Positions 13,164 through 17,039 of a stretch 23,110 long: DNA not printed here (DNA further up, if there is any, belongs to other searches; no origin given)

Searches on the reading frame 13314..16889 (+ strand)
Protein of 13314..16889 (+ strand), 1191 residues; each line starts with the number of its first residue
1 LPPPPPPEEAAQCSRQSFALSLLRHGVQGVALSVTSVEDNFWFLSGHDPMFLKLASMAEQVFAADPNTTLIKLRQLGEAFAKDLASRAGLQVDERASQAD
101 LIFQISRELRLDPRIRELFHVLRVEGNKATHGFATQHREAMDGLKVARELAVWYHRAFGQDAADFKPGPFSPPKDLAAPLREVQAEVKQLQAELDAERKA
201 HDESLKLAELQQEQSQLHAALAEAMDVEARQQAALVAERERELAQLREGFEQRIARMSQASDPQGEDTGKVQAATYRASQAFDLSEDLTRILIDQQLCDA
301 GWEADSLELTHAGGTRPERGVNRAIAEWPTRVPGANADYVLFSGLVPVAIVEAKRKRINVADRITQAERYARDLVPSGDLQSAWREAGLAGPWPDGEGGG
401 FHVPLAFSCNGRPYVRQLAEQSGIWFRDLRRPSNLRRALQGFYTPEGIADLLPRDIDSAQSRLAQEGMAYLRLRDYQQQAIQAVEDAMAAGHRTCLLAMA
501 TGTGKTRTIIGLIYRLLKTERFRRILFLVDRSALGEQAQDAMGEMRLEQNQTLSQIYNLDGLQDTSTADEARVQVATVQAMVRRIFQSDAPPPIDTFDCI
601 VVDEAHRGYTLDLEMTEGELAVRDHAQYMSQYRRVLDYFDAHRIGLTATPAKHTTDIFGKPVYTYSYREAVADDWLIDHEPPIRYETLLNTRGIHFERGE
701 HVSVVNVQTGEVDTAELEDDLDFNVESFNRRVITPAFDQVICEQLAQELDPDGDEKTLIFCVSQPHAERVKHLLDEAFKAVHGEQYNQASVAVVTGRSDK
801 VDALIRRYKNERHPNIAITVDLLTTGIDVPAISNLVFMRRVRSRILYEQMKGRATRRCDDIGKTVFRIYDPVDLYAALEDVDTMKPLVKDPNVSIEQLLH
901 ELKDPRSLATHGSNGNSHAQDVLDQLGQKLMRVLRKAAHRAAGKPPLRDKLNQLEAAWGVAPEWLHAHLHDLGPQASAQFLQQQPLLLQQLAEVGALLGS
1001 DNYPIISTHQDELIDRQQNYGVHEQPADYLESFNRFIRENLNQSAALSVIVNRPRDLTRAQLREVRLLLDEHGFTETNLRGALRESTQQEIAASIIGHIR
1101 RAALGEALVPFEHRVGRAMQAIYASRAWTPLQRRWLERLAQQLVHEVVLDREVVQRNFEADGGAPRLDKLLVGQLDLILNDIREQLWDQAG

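Call 3: search_protein_families(library=pfam, proteins=[window:13314-16889:+], max_evalue=0.1)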
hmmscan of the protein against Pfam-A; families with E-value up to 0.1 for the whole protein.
window:13314-16889:+ (1191 aa): 14 families
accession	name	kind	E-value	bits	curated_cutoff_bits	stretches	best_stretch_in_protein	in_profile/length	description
PF04851.21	ResIII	-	1.4e-35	123.1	22.5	1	471-651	2-163/164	Type III restriction enzyme, res subunit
PF08463.15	EcoEI_R_C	-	5.6e-31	108.3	24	1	1028-1187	2-163/163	EcoEI R protein C-terminal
PF18766.7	SWI2_SNF2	-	4.2e-16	59.7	26.7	1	477-688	2-193/221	SWI2/SNF2 ATPase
PF00271.37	Helicase_C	-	1.8e-09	38.2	23.5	1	743-856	4-108/110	Helicase conserved C-terminal domain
PF00270.35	DEAD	-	3.3e-09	37.1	26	1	475-653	2-163/167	DEAD/DEAH box helicase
PF13643.11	DUF4145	-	5e-07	30.1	23.1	1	58-145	3-85/88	Domain of unknown function (DUF4145)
PF04313.20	HSDR_N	-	6.6e-07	29.8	25.1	1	336-373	127-164/198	Type I restriction enzyme R protein N terminus (HSDR_N)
PF13245.12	AAA_19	-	5.3e-06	27.1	25.1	1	487-606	6-100/134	AAA domain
PF13086.12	AAA_11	-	0.0035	17.6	27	0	475-519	4-44/257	AAA domain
PF00580.27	UvrD-helicase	-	0.0098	16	23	1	485-522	6-43/271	UvrD/REP helicase N-terminal domain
PF13872.12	AAA_34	-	0.017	14.5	27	1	480-563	47-126/306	P-loop containing NTP hydrolase pore-1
PF09848.15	SLFN-g3_helicase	-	0.019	14.7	24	1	500-610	9-93/354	Schlafen group 3, DNA/RNA helicase domain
PF08595.16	RXT2_N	-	0.08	13.4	22.3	0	892-936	82-126/144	RXT2-like, N-terminal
PF00176.29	SNF2-rel_dom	-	0.086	12.4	24.9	0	476-607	1-136/290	SNF2-related domain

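Call 4: search_protein_families(library=padloc, proteins=[window:13314-16889:+], max_evalue=0.1)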
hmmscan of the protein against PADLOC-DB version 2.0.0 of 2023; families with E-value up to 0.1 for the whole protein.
window:13314-16889:+ (1191 aa): 29 families (the best 25 are shown)
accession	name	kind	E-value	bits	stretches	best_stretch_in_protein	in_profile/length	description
PDLC03042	REase_I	-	1.5e-263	875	1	39-1189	5-1168/1170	Type I restriction enzyme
PDLC03047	REase_I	-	4.4e-50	168.4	2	474-868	345-719/1107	Type I restriction enzyme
PDLC03049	REase_I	-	1.9e-45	153.2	1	474-870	169-537/807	Type I restriction enzyme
PDLC04472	PDC-M16A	-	6.2e-24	82.4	1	39-252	4-217/930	-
PDLC02707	PbeA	-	9.8e-23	78.6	1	467-872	247-630/672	PbeA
PDLC02704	PbeA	-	1.5e-15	54.7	1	470-874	252-646/682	PbeA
PDLC03659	mREase_IV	-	3.4e-11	39.8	1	487-870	235-564/945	Type IV methyl-directed restriction enzyme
PDLC03040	REase_I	-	2.4e-10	36.9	1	478-836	271-647/1029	Type I restriction enzyme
PDLC03658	mREase_IV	-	5.3e-09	32.4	2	798-859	486-547/953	Type IV methyl-directed restriction enzyme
PDLC02706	PbeA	-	5.9e-09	33.1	1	474-606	271-405/722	PbeA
PDLC02705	PbeA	-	5e-08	29.6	1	755-879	526-640/691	PbeA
PDLC02703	PbeA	-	6.2e-08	29.7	1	477-565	251-334/626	PbeA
PDLC03597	REase_MTase_IIG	-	3.6e-07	26.1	1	471-538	166-233/1646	Type IIG restriction enzyme-methyltransferase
PDLC03048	REase_I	-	1.8e-05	21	1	495-680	272-448/976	Type I restriction enzyme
PDLC03045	REase_I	-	5.9e-05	19.2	1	473-676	258-463/995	Type I restriction enzyme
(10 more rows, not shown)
